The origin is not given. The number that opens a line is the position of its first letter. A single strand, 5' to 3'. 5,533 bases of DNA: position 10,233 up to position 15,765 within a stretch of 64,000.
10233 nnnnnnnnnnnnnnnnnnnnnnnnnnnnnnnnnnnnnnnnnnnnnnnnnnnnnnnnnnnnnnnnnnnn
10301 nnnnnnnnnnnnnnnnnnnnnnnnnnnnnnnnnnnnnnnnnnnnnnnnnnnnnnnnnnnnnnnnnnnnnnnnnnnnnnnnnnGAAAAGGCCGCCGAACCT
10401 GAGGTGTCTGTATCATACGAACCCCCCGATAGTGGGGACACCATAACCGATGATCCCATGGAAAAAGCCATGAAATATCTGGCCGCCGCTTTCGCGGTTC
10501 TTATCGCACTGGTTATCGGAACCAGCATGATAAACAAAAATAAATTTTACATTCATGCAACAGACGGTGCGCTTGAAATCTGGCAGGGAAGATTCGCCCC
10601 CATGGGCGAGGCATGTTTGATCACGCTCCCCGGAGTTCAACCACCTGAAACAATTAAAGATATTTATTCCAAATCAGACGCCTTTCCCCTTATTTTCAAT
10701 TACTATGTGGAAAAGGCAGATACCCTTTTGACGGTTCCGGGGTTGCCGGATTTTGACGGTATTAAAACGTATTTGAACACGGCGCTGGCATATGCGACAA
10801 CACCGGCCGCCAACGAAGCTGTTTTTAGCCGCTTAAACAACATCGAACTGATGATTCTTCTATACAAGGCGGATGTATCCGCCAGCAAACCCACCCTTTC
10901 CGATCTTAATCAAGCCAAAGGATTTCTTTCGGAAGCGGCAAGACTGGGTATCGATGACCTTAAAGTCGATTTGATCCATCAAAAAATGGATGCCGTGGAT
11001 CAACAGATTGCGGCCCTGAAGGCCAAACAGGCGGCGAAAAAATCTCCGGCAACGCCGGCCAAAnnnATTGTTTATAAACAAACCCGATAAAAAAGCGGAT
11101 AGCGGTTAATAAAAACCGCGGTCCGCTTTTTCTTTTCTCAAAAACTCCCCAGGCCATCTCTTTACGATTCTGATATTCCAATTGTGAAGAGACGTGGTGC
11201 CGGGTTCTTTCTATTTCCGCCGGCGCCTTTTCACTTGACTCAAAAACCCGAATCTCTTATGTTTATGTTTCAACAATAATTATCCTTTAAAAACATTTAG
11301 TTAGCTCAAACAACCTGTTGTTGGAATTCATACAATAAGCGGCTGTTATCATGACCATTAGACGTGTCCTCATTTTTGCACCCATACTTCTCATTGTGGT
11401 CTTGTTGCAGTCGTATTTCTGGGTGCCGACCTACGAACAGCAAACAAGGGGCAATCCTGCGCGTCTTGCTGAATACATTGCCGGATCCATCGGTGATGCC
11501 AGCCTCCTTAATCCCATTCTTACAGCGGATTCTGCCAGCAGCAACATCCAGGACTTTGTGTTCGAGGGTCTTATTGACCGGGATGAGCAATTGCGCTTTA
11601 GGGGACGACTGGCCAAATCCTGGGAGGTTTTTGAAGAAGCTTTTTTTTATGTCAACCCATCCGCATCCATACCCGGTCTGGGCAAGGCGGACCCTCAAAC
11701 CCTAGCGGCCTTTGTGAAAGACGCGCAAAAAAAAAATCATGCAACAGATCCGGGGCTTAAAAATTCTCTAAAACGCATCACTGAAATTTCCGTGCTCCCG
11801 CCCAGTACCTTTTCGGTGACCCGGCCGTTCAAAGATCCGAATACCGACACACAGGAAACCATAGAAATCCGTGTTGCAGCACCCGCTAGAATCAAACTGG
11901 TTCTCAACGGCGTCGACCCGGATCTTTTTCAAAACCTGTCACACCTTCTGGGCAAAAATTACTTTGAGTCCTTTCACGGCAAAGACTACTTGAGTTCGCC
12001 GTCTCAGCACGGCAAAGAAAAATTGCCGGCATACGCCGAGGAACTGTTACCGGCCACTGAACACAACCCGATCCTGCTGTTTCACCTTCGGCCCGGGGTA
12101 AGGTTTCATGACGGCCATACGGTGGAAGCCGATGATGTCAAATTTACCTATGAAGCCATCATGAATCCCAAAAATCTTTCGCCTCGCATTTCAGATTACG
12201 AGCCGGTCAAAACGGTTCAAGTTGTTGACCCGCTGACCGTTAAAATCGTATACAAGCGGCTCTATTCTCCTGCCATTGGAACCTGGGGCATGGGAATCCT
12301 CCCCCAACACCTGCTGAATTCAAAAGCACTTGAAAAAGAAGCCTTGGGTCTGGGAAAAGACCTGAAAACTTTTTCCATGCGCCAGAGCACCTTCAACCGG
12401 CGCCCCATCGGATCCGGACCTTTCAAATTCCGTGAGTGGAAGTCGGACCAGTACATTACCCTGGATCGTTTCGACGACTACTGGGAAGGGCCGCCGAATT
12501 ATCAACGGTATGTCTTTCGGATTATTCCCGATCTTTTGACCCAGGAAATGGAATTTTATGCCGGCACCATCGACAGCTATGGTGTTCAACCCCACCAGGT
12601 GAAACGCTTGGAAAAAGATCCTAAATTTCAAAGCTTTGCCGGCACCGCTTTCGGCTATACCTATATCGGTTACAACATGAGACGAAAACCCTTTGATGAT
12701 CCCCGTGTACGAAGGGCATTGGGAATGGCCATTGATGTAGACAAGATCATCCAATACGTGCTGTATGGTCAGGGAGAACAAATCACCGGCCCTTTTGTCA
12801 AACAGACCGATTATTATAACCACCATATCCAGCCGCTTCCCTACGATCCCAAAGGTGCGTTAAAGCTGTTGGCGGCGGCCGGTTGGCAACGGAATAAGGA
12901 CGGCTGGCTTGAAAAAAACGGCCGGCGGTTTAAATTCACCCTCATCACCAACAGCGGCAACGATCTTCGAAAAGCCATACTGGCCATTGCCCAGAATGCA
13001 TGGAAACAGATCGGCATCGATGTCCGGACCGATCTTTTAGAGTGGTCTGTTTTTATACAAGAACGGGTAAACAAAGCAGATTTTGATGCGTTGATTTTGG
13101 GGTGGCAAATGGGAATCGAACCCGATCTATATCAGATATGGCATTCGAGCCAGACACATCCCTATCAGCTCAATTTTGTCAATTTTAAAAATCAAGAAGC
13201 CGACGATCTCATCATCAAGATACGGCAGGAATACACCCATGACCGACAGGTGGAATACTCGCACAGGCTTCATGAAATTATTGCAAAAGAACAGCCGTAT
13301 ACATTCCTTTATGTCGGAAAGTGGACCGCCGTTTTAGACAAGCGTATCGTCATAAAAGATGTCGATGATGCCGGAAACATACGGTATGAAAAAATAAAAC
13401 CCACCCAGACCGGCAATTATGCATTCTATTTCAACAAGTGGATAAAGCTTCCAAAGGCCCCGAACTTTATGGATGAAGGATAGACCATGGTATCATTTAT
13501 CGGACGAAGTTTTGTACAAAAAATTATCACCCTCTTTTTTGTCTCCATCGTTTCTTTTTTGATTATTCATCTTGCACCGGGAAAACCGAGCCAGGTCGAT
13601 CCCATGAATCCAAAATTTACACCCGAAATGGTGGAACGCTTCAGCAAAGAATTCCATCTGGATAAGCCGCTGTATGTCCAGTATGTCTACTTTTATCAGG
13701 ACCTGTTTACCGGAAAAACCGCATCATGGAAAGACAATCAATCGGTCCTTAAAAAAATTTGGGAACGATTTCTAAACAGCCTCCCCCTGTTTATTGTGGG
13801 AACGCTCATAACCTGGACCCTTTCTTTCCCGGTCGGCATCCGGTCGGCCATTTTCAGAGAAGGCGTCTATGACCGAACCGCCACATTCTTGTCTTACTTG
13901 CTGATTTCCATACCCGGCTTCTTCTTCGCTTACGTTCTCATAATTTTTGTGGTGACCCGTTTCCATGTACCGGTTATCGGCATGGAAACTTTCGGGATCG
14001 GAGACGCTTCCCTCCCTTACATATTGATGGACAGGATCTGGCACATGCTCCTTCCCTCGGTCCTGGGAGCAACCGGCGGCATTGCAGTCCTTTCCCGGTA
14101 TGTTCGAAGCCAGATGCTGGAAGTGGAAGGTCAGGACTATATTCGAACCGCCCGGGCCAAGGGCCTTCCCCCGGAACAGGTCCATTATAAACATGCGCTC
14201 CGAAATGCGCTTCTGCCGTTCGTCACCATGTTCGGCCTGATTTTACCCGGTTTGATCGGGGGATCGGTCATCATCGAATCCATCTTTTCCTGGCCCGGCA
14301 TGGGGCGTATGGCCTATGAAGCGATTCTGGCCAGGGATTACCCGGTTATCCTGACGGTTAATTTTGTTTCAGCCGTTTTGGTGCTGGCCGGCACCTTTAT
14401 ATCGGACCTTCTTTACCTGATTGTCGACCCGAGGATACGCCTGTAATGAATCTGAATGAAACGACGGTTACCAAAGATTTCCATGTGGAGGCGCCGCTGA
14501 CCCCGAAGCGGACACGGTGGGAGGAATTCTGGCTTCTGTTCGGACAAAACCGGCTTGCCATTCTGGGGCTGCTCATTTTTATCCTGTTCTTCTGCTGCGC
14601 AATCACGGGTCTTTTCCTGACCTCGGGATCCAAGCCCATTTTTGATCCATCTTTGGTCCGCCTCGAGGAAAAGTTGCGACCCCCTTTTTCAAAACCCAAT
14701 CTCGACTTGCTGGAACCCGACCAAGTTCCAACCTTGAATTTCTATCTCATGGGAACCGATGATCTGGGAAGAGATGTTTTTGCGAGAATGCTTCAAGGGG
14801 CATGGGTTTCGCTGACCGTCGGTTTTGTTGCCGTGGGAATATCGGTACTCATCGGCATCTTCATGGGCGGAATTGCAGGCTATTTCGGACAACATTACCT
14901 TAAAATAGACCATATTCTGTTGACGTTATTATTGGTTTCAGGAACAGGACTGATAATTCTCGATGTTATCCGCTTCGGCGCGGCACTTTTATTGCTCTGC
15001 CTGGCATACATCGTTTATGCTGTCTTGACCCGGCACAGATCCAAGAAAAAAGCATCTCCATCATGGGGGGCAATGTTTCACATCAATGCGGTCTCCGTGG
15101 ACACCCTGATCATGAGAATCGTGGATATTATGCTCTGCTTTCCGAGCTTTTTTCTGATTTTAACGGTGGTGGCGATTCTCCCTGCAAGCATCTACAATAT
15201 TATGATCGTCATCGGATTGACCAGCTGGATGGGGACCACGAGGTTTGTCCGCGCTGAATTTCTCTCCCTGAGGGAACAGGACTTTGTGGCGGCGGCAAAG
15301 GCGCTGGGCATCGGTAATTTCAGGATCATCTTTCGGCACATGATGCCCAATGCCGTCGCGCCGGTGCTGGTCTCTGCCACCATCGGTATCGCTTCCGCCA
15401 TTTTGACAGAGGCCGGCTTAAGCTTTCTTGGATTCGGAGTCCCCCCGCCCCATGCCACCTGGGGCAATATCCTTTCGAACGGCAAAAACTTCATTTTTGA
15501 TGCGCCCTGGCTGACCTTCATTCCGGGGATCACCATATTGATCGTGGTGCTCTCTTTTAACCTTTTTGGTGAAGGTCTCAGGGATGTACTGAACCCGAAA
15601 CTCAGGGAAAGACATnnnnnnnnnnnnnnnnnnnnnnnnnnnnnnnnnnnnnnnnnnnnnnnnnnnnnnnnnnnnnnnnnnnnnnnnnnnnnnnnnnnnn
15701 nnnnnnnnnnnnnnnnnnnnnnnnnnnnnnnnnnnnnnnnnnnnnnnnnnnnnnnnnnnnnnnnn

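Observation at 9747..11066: Membrane protein combining a histone-H1-like tail with an (EKAAA)x18 rod encoded by a near-perfect 15-bp array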

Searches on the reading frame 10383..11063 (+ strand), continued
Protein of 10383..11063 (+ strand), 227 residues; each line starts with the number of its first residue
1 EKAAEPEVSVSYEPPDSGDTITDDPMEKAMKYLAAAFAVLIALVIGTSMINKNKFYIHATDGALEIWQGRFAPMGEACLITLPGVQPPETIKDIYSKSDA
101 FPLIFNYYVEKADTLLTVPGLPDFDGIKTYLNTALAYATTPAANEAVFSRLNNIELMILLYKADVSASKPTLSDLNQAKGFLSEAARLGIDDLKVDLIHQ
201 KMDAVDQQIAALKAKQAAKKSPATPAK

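Call 43: fold_search(model_id=the predicted structure, library=pdb)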
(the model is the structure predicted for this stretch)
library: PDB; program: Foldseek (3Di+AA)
matches with E <= 10: 1013; with E <= 0.001: 0
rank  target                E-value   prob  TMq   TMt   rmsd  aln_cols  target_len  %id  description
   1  2dba_MODEL_1_A        1.5e-02  0.94  0.27  0.35  13.2       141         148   16  The solution structure of the tetratrico peptide repeat of human Smooth muscle cell associated protein-1, isof (released 2006-06-15)
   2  2fbn_A                2.7e-02  0.87  0.22  0.29   9.5       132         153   13  Plasmodium falciparum putative FK506-binding protein PFL2275c, C-terminal TPR-containing domain (released 2006-01-24)
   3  5h78_A                3.0e-02  0.98  0.25  0.26  12.4       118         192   14  Crystal structure of the PKA-DHR14 fusion protein (released 2017-06-28)
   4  5cwh                  3.0e-02  0.98  0.25  0.32  12.9       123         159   15  Crystal structure of de novo designed helical repeat protein DHR14 (released 2015-12-16)
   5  5m73_C                4.6e-02  0.84  0.20  0.21  10.9       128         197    9  Structure of the human SRP S domain with SRP72 RNA-binding domain (released 2016-12-07)
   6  1ihg                  5.5e-02  0.84  0.29  0.19   8.5       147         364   16  Bovine Cyclophilin 40, monoclinic form (released 2001-05-16)
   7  5k7v_A                5.5e-02  0.66  0.23  0.17  11.6       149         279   11  Computational Design of Self-Assembling Cyclic Protein Homooligomers (released 2017-04-12)
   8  5cwk                  6.2e-02  0.94  0.23  0.26   7.9       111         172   15  Crystal structure of de novo designed helical repeat protein DHR53 (released 2015-12-16)
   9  6vfh_A                6.2e-02  0.90  0.23  0.37   8.3       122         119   12  De novo designed tetrahedral nanoparticle T33_dn10 (released 2020-08-12)
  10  5cwm                  6.2e-02  0.89  0.29  0.27  10.6       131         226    9  Crystal structure of de novo designed helical repeat protein DHR64 (released 2015-12-16)
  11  5bt1_A                6.2e-02  0.80  0.23  0.20   9.8       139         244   16  histone chaperone Hif1 playing with histone H2A-H2B dimer (released 2016-10-26)
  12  4p3f_A                6.2e-02  0.72  0.24  0.25  12.4       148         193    9  Structure of the human SRP68-RBD (released 2014-04-16)
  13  7mwq_A                6.9e-02  0.77  0.21  0.21   9.9       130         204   15  Structure of De Novo designed beta sheet heterodimer LHD29A53/B53 (released 2022-01-19)
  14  7mwq_B                7.4e-02  0.80  0.21  0.21   9.5       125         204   15  Structure of De Novo designed beta sheet heterodimer LHD29A53/B53 (released 2022-01-19)
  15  6vfk_A                8.3e-02  0.89  0.23  0.37   7.1       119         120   13  De novo designed tetrahedral nanoparticle T33_dn10 displaying 4 copies of BG505-SOSIP trimer on the surface (released 2020-07-22)
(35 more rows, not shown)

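Call 64: search_protein_families(library=pfam, proteins=[P0303, P0262, P0252, P0317], max_evalue=0.1)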
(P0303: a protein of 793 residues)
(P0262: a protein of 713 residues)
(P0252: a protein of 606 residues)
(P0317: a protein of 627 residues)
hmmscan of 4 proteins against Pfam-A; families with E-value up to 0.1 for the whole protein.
P0303 (793 aa): 1 family
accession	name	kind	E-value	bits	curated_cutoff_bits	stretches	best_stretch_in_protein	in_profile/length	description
PF07382.16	HC2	-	0.00088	19.9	40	1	3-101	51-147/194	Histone H1-like nucleoprotein HC2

P0262 (713 aa): 1 family
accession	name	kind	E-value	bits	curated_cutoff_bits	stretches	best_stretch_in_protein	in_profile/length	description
PF20422.3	DHR-2_Lobe_B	-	0.019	15.5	26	0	349-371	51-73/77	DHR-2, Lobe B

P0252 (606 aa): 2 families
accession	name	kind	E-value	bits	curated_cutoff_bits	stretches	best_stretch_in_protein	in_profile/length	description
PF07382.16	HC2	-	1.1e-15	58.7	40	2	169-336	4-181/194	Histone H1-like nucleoprotein HC2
PF02095.21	Extensin_1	-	2.7e-12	47.3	105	1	174-310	10-146/171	Extensin-like protein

P0317 (627 aa): 0 families

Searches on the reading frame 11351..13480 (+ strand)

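Call 48: search_protein_families(library=ncbifam, proteins=[window:11351-13480:+], max_evalue=0.00001)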
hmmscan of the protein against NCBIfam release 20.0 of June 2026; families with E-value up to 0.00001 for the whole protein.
window:11351-13480:+ (710 aa): 10 families
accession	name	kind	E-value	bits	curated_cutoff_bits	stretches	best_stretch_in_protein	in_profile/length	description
NF045467.1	Opp4A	equivalog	1.1e-51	175.8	650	1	236-675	89-547/556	oligopeptide ABC transporter substrate-binding protein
TIGR02294.1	nickel_nikA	equivalog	2.8e-48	164.7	393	1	243-617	66-433/501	nickel ABC transporter substrate-binding protein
NF045468.1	Opp5A_nikA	equivalog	2.4e-41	141.8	600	1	342-666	148-469/488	nickel ABC transporter substrate-binding protein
NF011942.0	PRK15413.1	equivalog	4.6e-36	124.6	594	1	244-662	90-489/512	glutathione ABC transporter substrate-binding protein GsiB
NF047575.1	opine_bind_CntA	exception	1.1e-31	110.1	800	1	241-591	93-440/535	staphylopine-dependent metal ABC transporter substrate-binding lipoprotein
NF043070.1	DppA_dipep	equivalog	1.3e-28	99.9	1005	1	240-650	89-499/535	dipeptide ABC transporter periplasmic-binding protein DppA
NF011689.0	PRK15109.1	equivalog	2.3e-26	92.6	560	1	254-650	114-504/547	ABC transporter substrate-binding protein SapA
TIGR04028.1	SBP_KPN_01854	hypoth_equivalog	2.9e-24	85.5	468.5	1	228-560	48-379/509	TIGR04028 family ABC transporter substrate-binding protein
NF011684.0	PRK15104.1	equivalog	3e-19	69.1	947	1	239-623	95-478/543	oligopeptide ABC transporter substrate-binding protein OppA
NF007287.0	PRK09755.1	equivalog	7.9e-12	44.8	1098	1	389-587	244-436/535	ABC transporter substrate-binding protein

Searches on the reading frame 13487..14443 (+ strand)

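Call 48: search_protein_families(library=ncbifam, proteins=[window:13487-14443:+], max_evalue=0.00001)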
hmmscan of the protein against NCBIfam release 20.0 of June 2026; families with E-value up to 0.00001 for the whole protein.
window:13487-14443:+ (319 aa): 13 families
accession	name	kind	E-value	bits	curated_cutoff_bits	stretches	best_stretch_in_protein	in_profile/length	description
NF045470.1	Opp2B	equivalog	3.8e-73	246.3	350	1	9-318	2-300/300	nickel ABC transporter permease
NF045472.1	Opp4B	equivalog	1.6e-70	237.9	450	1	1-318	1-319/319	oligopeptide ABC transporter permease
NF045469.1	Opp1B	equivalog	1.8e-60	205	380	1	1-318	1-307/307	nickel/cobalt ABC transporter permease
NF045471.1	Opp3B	equivalog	3.5e-58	197.4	480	1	1-319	1-304/308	oligopeptide ABC transporter permease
TIGR02789.1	nickel_nikB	equivalog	2e-56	191.7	447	1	1-318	1-307/314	nickel ABC transporter permease subunit NikB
NF007677.0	PRK10352.1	equivalog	5.7e-56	189.9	433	1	1-319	1-308/314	nickel ABC transporter permease subunit NikB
NF008161.0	PRK10914.1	equivalog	9.5e-56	189.4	590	1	1-318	1-336/339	dipeptide ABC transporter permease DppB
NF011661.0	PRK15081.1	equivalog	2.7e-54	184.7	463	1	1-318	1-304/306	glutathione ABC transporter permease GsiC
NF007008.0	PRK09471.1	equivalog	7.4e-46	157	388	1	1-318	1-305/306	oligopeptide ABC transporter permease OppB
NF011712.0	PRK15133.1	subfamily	1e-39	136.5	445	1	45-318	82-360/364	microcin C ABC transporter permease YejB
NF043081.1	MMSYN1_0165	equivalog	1e-31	110.3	350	1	64-319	144-386/388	oligopeptide ABC transporter permease OppB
NF011690.0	PRK15110.1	equivalog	1.4e-27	97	432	1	62-315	40-311/321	putrescine export ABC transporter permease SapB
NF045476.1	Opp4C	equivalog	2.4e-06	27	350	1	190-273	144-222/278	oligopeptide ABC transporter permease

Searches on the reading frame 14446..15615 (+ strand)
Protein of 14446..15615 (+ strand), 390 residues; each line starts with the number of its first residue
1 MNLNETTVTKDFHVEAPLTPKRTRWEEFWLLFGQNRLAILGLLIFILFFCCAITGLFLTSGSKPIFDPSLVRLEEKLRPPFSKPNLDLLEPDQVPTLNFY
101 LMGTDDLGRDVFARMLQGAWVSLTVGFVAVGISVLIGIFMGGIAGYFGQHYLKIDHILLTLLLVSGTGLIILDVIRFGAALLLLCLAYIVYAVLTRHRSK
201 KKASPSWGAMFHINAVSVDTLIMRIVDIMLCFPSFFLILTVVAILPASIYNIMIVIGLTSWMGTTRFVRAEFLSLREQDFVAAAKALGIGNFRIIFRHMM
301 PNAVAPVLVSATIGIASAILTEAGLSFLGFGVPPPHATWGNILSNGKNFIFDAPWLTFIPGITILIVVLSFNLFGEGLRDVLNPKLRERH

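Call 48: search_protein_families(library=ncbifam, proteins=[window:14446-15615:+], max_evalue=0.00001)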
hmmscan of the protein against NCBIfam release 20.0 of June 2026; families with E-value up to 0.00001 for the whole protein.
window:14446-15615:+ (390 aa): 17 families
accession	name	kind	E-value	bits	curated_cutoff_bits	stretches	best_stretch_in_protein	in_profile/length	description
NF045476.1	Opp4C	equivalog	3e-83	279.3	350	2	216-385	106-278/278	oligopeptide ABC transporter permease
NF045474.1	Opp2C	equivalog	5.8e-67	225.7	300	2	216-382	69-235/236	nickel transporter permease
NF045473.1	Opp1C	equivalog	1e-65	221.8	350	2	217-386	98-267/267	nickel/cobalt ABC transporter permease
NF045475.1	Opp3C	equivalog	1.8e-62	211.4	450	2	210-387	151-328/328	oligopeptide ABC transporter permease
TIGR02790.1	nickel_nikC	equivalog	8.7e-61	205.7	358.45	2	216-382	91-257/258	nickel ABC transporter permease subunit NikC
NF008160.0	PRK10913.1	equivalog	1.5e-60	205.2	483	2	217-387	129-299/300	dipeptide ABC transporter permease DppC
NF007376.0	PRK09881.1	equivalog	3.7e-57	193.6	434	2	209-388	116-295/298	D,D-dipeptide ABC transporter permease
NF007738.0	PRK10417.1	equivalog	3e-56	191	335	2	217-389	102-274/277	nickel ABC transporter permease subunit NikC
NF011662.0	PRK15082.1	equivalog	7.9e-55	186.3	484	2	218-388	132-302/303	glutathione ABC transporter permease GsiD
NF047573.1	opine_perm_CntC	exception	4.2e-49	167.3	440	2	217-386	102-271/271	staphylopine uptake ABC transporter permease subunit CntC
NF011935.0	PRK15406.1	equivalog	3.6e-45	155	433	2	215-387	130-302/302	oligopeptide ABC transporter permease OppC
NF043080.1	MMSYN1_0166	equivalog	1.5e-34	119.3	370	2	217-386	132-305/307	oligopeptide ABC transporter permease OppC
NF011596.0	PRK15021.1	subfamily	1.5e-31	109.7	439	1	213-385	167-338/341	microcin C ABC transporter permease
NF011691.0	PRK15111.1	equivalog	3.2e-31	109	379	2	221-383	130-292/296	putrescine export ABC transporter permease SapC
NF045470.1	Opp2B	equivalog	1.5e-07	30.9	350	1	253-317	173-237/300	nickel ABC transporter permease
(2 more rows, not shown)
